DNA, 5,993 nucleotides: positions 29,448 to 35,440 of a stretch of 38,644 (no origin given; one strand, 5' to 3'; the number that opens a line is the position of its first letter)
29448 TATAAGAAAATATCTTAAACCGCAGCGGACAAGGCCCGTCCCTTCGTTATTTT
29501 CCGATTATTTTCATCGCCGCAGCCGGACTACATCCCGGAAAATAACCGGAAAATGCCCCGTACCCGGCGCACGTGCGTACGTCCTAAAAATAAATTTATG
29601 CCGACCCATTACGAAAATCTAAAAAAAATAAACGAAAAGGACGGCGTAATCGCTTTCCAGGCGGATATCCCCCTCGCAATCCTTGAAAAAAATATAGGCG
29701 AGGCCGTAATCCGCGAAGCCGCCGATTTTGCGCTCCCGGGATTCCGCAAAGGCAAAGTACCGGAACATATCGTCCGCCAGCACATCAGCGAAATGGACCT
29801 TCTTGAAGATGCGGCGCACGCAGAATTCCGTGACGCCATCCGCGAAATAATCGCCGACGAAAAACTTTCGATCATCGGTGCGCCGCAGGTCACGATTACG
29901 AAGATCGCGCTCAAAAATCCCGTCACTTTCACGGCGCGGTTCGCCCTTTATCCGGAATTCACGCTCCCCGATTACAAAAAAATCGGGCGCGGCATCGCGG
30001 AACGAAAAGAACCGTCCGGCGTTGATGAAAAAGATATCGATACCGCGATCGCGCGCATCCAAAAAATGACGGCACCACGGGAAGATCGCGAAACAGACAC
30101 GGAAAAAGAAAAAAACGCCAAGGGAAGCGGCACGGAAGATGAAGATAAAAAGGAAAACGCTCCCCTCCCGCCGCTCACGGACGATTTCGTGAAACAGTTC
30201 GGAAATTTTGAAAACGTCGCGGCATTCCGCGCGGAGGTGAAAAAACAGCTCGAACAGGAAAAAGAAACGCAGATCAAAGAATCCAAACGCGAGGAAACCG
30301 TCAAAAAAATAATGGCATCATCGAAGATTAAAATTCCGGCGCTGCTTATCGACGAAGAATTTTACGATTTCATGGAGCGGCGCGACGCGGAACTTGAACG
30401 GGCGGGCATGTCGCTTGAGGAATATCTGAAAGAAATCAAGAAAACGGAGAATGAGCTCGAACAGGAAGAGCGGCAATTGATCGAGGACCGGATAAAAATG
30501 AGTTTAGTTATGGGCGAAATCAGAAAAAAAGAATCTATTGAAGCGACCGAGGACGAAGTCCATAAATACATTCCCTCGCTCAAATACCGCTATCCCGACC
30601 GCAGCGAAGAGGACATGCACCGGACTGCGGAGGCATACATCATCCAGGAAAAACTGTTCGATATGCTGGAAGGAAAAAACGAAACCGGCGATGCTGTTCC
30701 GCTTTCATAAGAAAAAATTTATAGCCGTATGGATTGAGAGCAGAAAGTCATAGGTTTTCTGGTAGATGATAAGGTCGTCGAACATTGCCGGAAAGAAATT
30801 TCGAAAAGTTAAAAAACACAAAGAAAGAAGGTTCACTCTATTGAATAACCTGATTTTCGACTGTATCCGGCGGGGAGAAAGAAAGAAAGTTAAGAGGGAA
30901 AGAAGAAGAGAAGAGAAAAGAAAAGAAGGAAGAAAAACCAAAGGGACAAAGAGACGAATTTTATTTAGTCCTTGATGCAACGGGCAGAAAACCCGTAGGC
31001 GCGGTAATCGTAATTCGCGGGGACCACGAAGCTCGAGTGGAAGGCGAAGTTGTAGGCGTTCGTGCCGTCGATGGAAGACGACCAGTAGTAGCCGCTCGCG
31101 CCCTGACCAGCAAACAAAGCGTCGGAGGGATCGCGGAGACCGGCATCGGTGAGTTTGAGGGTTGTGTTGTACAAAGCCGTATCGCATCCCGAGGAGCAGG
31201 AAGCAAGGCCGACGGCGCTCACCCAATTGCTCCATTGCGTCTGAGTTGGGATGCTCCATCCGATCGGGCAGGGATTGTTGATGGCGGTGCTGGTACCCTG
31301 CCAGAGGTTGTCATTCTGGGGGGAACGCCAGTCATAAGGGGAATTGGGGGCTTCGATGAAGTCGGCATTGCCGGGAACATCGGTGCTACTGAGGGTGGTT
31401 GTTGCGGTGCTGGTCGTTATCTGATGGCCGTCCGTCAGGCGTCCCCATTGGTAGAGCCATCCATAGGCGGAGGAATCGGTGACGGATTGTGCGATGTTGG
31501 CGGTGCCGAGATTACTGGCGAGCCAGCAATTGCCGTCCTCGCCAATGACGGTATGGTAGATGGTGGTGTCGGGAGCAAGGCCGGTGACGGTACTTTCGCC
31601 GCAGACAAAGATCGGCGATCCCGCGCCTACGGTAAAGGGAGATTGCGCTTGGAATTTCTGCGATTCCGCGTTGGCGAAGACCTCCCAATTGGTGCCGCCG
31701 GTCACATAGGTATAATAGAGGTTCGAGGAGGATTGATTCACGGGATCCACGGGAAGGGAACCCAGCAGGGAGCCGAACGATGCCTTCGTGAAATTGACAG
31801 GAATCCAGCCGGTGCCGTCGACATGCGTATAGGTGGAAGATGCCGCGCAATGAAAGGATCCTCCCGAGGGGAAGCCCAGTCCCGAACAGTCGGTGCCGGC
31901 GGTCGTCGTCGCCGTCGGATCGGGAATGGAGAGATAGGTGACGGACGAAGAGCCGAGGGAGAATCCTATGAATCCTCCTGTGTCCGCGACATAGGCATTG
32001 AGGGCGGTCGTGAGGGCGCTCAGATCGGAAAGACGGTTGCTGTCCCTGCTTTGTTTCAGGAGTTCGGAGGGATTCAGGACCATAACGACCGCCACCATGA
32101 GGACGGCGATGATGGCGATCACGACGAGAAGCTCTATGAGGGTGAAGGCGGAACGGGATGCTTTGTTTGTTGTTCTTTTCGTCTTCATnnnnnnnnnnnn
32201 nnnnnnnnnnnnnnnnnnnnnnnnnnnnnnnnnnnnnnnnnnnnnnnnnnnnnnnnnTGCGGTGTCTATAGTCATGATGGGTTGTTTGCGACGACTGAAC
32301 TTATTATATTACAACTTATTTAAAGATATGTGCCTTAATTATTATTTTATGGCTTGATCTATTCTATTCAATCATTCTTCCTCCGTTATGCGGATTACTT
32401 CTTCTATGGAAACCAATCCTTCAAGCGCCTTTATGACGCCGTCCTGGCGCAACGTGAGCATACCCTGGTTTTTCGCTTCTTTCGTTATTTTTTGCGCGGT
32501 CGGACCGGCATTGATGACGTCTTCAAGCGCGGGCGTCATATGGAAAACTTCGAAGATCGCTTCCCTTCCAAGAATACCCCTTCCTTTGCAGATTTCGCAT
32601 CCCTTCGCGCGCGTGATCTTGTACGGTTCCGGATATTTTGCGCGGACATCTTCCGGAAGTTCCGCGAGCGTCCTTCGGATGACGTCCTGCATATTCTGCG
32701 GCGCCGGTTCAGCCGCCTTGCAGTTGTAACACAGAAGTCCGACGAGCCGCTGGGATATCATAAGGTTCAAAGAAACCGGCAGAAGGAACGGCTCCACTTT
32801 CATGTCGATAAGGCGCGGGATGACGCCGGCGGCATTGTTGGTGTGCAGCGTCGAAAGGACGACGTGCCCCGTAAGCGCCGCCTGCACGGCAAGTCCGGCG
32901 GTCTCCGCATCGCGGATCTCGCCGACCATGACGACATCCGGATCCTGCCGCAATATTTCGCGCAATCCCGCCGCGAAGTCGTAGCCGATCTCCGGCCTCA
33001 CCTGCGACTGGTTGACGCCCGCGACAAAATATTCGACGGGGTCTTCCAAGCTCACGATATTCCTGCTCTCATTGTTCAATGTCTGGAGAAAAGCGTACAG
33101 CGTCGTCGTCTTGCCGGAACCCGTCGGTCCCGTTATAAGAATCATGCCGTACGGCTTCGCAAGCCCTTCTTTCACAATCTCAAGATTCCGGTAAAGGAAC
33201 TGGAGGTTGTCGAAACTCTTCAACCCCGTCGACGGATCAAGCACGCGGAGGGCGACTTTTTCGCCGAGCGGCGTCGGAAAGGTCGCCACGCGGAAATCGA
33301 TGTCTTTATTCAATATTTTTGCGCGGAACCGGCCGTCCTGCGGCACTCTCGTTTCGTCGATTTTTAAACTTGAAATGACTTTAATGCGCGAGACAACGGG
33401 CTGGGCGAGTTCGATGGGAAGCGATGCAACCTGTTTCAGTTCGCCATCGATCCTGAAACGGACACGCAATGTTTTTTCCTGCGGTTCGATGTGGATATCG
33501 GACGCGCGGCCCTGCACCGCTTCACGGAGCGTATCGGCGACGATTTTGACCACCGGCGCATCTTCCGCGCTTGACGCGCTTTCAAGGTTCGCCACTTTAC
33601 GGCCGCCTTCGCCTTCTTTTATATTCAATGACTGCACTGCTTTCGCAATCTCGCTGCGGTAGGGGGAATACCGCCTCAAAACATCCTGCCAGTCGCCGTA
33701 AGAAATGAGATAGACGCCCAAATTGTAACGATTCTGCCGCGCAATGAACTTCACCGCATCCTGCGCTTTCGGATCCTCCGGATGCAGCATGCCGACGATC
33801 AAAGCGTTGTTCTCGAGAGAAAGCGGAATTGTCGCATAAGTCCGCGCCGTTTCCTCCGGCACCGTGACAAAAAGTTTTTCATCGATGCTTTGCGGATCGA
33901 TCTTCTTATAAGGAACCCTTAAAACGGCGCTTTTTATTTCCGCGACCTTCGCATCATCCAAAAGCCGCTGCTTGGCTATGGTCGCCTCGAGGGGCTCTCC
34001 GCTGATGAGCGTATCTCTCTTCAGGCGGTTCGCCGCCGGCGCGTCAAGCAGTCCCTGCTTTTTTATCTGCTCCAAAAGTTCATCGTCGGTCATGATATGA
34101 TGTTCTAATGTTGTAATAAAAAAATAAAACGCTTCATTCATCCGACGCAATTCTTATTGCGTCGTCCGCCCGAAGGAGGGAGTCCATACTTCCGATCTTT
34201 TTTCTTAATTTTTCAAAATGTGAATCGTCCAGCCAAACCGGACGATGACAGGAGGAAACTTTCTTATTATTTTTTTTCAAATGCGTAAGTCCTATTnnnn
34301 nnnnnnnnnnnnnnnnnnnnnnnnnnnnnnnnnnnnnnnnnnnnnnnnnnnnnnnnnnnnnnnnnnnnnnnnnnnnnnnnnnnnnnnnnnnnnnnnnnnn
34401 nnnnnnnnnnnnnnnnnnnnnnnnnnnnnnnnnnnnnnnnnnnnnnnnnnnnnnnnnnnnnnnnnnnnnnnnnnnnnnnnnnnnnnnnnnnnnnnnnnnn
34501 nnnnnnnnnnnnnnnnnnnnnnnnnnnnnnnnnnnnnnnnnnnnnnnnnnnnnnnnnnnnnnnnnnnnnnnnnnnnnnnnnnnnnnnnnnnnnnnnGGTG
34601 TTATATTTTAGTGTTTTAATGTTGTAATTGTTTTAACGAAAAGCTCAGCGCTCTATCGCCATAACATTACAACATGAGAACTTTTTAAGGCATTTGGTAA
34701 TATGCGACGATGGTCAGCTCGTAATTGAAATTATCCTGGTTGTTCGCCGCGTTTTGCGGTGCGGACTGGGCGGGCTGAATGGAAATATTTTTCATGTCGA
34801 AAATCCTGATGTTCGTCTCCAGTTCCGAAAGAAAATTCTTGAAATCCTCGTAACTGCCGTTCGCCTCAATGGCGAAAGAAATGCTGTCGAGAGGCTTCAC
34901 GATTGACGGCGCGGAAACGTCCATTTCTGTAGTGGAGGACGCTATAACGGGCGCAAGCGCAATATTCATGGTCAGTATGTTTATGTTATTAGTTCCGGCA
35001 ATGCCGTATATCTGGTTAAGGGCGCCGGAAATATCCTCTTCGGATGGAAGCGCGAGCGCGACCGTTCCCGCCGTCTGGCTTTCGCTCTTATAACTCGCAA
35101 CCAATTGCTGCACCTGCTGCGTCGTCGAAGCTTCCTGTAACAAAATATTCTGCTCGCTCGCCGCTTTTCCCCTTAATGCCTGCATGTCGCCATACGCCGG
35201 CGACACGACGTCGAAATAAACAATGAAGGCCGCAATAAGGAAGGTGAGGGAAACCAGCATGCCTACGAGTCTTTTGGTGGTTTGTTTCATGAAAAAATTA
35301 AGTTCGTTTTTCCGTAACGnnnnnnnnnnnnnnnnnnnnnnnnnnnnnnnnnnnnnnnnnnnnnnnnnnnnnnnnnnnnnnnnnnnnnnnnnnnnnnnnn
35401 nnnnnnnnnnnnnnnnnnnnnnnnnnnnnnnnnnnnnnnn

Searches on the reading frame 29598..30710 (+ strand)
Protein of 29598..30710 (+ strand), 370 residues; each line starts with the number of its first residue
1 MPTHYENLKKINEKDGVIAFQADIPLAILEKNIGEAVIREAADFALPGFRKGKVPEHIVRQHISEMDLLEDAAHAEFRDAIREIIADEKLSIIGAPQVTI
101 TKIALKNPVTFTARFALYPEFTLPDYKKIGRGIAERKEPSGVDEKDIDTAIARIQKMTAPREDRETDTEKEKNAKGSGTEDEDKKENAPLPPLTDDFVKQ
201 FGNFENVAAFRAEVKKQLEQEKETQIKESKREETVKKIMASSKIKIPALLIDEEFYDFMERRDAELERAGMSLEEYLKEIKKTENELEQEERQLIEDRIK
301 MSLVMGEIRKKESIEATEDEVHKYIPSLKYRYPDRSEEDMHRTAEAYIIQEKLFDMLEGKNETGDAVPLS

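Call 15: search_protein_families(library=ncbifam, proteins=[window:29598-30710:+])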
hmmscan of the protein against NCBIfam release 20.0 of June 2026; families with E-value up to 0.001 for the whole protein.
window:29598-30710:+ (370 aa): 2 families
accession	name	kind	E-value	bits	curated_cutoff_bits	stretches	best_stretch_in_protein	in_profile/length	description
TIGR00115.1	tig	equivalog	1.3e-54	185.7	180.2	2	21-173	6-154/410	trigger factor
NF008648.0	PRK11642.1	equivalog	0.00037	18.9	982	1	130-245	703-804/813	ribonuclease R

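Call 72: find_homologous_proteins(query=window:29598-30710:+, max_evalue=1e-60)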
Query window:29598-30710:+ (370 aa): 203 proteins with E <= 1e-60 among 6470 candidates; the best 120 are listed.
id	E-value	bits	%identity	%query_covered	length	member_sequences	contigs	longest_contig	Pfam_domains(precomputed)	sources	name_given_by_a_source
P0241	7.5e-232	787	100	100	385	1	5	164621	PF05697.19,PF05698.20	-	-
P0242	1.1e-175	602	79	97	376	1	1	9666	PF05697.19,PF05698.20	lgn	-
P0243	5.6e-164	563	76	96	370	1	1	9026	PF05697.19,PF05698.20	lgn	-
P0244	4.6e-162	557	75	98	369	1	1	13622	PF05697.19,PF05698.20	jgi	jgi:trigger factor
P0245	7.1e-162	556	74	97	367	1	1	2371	PF05697.19,PF05698.20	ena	-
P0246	7.4e-161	553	74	97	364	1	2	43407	PF05697.19,PF05698.20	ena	-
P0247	8.7e-158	543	73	96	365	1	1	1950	PF05697.19,PF05698.20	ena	-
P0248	1.9e-153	529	73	98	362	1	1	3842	PF05697.19,PF05698.20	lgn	-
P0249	2.3e-152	525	72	97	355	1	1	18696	PF05697.19,PF05698.20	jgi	jgi:FKBP-type peptidyl-prolyl cis-trans isomerase (trigger factor)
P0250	3.3e-151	521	71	97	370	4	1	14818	PF05697.19,PF05698.20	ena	-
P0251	3.4e-139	482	68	98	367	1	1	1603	PF05697.19,PF05698.20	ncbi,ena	-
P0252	4.9e-111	389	55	97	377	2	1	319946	PF05697.19,PF05698.20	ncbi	-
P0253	8.3e-111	389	55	97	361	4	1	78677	PF05697.19,PF05698.20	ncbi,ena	-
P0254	2.2e-110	387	55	97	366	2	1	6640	PF05697.19,PF05698.20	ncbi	ncbi:MAG TPA: trigger factor [Candidatus Paceibacterota bacterium]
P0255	2.3e-110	387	54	97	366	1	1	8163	PF05697.19,PF05698.20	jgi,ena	-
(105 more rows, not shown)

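Call 73: find_encoding_contigs(protein=P0242, flank=6000, max_places=2)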
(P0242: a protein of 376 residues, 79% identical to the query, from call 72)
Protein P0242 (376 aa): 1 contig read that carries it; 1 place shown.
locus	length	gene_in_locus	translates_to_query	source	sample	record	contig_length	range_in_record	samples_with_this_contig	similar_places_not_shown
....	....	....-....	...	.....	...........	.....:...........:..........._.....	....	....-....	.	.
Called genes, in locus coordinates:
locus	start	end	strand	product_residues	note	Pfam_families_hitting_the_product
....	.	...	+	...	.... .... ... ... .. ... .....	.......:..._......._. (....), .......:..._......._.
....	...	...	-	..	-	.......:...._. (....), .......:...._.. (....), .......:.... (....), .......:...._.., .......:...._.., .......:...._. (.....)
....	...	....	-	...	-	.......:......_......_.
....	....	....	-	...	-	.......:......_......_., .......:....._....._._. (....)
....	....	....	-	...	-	-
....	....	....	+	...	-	-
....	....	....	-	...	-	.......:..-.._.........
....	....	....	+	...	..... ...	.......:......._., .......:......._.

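Call 74: find_encoding_contigs(protein=P0246, flank=10000, max_places=2)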
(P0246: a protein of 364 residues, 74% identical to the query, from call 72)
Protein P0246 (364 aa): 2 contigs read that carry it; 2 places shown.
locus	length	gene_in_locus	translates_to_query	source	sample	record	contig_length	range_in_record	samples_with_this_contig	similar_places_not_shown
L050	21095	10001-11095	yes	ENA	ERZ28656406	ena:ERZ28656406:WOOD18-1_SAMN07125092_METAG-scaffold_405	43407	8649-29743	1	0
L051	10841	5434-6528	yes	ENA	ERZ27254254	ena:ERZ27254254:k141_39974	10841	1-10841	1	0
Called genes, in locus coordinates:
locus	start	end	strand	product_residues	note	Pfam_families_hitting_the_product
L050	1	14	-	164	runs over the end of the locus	PF00293:NUDIX (faint)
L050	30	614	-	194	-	PF00334:NDK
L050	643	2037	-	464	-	PF01336:tRNA_anti-codon, PF00152:tRNA-synt_2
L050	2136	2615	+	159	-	PF02308:MgtC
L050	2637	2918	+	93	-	-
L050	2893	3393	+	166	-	PF01327:Pep_deformylase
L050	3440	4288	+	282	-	PF00551:Formyl_trans_N, PF02911:Formyl_trans_C (weak)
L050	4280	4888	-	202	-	PF00081:Sod_Fe_N, PF02777:Sod_Fe_C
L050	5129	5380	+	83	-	PF01541:GIY-YIG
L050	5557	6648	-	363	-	PF16656:Pur_ac_phosph_N (faint), PF16655:PhoD_N (faint), PF24489:Ig_J_second (faint), PF25059:FN3_DSCAM-DSCAML_C (faint), PF00041:fn3 (weak)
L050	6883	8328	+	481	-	PF00801:PKD (weak)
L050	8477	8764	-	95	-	PF03477:ATP-cone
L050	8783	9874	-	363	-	PF01594:AI-2E_transport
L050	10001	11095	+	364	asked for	PF05697:Trigger_N, PF05698:Trigger_C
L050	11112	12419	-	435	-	PF00270:DEAD, PF00271:Helicase_C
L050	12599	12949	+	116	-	PF12961:DUF3850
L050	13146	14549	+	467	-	PF03734:YkuD, PF00768:Peptidase_S11, PF13354:Beta-lactamase2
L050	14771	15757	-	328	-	PF18914:DUF5666 (faint)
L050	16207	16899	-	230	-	-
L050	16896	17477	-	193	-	PF04542:Sigma70_r2, PF08281:Sigma70_r4_2, PF04545:Sigma70_r4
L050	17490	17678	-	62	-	-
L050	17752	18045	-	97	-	PF04977:DivIC (weak)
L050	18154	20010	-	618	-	PF00009:GTP_EFTU, PF00679:EFG_C, PF06421:LepA_C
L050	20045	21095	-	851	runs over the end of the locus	PF00690:Cation_ATPase_N, PF00122:E1-E2_ATPase, PF00702:Hydrolase, PF13246:Cation_ATPase, PF00689:Cation_ATPase_C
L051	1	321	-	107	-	?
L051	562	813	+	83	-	PF01541:GIY-YIG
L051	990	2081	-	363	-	PF16656:Pur_ac_phosph_N (faint), PF16655:PhoD_N (faint), PF24489:Ig_J_second (faint), PF25059:FN3_DSCAM-DSCAML_C (faint), PF00041:fn3 (weak)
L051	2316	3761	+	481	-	PF00801:PKD (weak)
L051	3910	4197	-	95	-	PF03477:ATP-cone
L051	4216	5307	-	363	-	PF01594:AI-2E_transport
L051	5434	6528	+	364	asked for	PF05697:Trigger_N, PF05698:Trigger_C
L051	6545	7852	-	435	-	PF00270:DEAD, PF00271:Helicase_C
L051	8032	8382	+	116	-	PF12961:DUF3850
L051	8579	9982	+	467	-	PF03734:YkuD, PF00768:Peptidase_S11, PF13354:Beta-lactamase2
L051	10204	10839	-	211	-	?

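Call 76: find_encoding_contigs(protein=P0241, flank=10000, max_places=5)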
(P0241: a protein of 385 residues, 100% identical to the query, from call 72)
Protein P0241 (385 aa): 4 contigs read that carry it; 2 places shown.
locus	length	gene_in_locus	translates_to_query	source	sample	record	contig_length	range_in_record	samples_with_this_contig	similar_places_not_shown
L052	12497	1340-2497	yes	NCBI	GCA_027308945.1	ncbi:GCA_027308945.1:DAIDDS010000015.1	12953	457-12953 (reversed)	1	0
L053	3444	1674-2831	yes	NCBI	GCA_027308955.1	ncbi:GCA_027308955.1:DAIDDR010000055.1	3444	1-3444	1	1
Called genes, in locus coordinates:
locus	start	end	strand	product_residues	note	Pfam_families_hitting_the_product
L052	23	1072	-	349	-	PF01594:AI-2E_transport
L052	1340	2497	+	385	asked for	PF05697:Trigger_N, PF05698:Trigger_C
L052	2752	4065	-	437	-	PF07963:N_methyl (weak), PF09603:Fib_succ_major (faint)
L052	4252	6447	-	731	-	PF13196:DUF4012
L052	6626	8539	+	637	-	PF02366:PMT, PF13231:PMT_2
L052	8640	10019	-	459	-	PF01071:GARS_A, PF02843:GARS_C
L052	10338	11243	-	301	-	PF09924:LPG_synthase_C (weak)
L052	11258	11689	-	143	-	PF00856:SET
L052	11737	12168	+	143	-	PF00856:SET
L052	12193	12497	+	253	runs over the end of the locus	?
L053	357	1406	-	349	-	PF01594:AI-2E_transport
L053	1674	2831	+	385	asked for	PF05697:Trigger_N, PF05698:Trigger_C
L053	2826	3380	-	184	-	-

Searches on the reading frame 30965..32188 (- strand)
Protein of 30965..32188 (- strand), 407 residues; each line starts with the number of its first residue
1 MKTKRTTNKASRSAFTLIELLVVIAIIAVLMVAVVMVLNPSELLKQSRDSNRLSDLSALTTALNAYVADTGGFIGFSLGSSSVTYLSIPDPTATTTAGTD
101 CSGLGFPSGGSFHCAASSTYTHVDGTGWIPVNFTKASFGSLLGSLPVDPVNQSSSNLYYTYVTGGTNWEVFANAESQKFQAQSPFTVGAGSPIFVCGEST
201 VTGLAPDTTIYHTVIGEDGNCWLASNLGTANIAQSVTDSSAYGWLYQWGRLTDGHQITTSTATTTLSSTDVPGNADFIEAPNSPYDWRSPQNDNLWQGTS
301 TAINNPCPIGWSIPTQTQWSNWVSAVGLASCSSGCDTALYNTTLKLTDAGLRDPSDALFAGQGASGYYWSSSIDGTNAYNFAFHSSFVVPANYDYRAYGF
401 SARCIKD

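Call 90: search_protein_families(library=pfam, proteins=[window:30965-32188:-], max_evalue=0.0001)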
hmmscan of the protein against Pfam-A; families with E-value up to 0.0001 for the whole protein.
window:30965-32188:- (407 aa): 2 families
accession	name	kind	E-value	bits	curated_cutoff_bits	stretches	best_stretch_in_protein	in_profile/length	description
PF07963.17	N_methyl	-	5.5e-07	29.4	21.2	1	11-34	3-26/27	Prokaryotic N-terminal methylation motif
PF09603.15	Fib_succ_major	-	5.9e-07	30.4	33.9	1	220-406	6-187/187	Fibrobacter succinogenes major domain (Fib_succ_major)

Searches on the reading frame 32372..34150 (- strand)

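Call 15: search_protein_families(library=ncbifam, proteins=[window:32372-34150:-])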
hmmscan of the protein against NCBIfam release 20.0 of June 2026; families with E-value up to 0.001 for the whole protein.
window:32372-34150:- (592 aa): 19 families
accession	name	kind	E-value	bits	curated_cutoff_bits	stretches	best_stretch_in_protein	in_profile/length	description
TIGR02538.1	type_IV_pilB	equivalog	7e-158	526.7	675.65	1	25-590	2-563/564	type IV-A pilus assembly ATPase PilB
TIGR02533.1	type_II_gspE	equivalog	1.8e-147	491.9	630.25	1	98-589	5-486/486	type II secretion system ATPase GspE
NF053534.1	T4PilAsmATPsTfpB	equivalog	1.3e-126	423.3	850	1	47-589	46-582/584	type IV pilus assembly ATPase TfpB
NF007755.0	PRK10436.1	equivalog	5.2e-123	411.1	617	1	185-589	70-459/465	type II secretion system protein GspE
NF041000.1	ATPase_ComGA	equivalog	1.8e-73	246.8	300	1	207-470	3-265/267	competence type IV pilus ATPase ComGA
TIGR01420.1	pilT_fam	subfamily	1.9e-55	188.5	319.1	1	205-453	3-245/343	PilT/PilU family type 4a pilus ATPase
TIGR02525.1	plasmid_TraJ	equivalog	1.5e-25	90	368.3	1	330-450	145-272/372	plasmid transfer ATPase TraJ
TIGR02524.1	dot_icm_DotB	equivalog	1.3e-22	80.5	463.3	1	328-449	128-258/358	Dot/Icm type IV secretion system ATPase DotB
NF058587.1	archaellum_moto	equivalog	2e-16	59.9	550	1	337-449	278-395/527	archaellum flagellar ATPase motor FlaI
TIGR02782.1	TrbB_P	equivalog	4.9e-14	52.3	304.55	1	337-449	139-254/303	P-type conjugative transfer ATPase TrbB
TIGR03819.1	heli_sec_ATPase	hypoth_equivalog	1.4e-13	50.8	373.15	1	255-447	102-297/340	TadA family conjugal transfer-associated ATPase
NF010469.0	PRK13894.1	subfamily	1.8e-12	47.3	508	1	336-448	151-265/320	conjugal transfer ATPase TrbB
NF010407.0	PRK13833.1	subfamily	7.2e-12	45.4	499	1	336-453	146-265/323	conjugal transfer protein TrbB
TIGR02788.1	VirB11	equivalog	5.7e-11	42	249.95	1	337-451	147-266/308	P-type DNA transfer ATPase VirB11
NF053672.1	bindosome_BasE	exception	5.4e-10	38.6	1000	1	337-449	273-390/512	bindosome assembly system ATPase subunit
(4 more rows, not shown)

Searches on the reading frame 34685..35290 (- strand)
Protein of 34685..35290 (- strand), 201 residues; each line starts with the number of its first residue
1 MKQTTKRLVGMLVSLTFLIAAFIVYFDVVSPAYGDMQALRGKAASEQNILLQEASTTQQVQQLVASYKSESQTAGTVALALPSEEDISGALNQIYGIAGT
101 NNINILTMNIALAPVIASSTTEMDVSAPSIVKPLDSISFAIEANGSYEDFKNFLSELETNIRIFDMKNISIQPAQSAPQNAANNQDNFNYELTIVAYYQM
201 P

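Call 90: search_protein_families(library=pfam, proteins=[window:34685-35290:-], max_evalue=0.0001)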
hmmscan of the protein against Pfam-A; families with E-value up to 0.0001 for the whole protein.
window:34685-35290:- (201 aa): 1 family
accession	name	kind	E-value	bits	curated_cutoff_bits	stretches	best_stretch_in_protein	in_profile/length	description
PF04350.18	PilO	-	1.4e-06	29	22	1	42-196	7-140/145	Pilus assembly protein, PilO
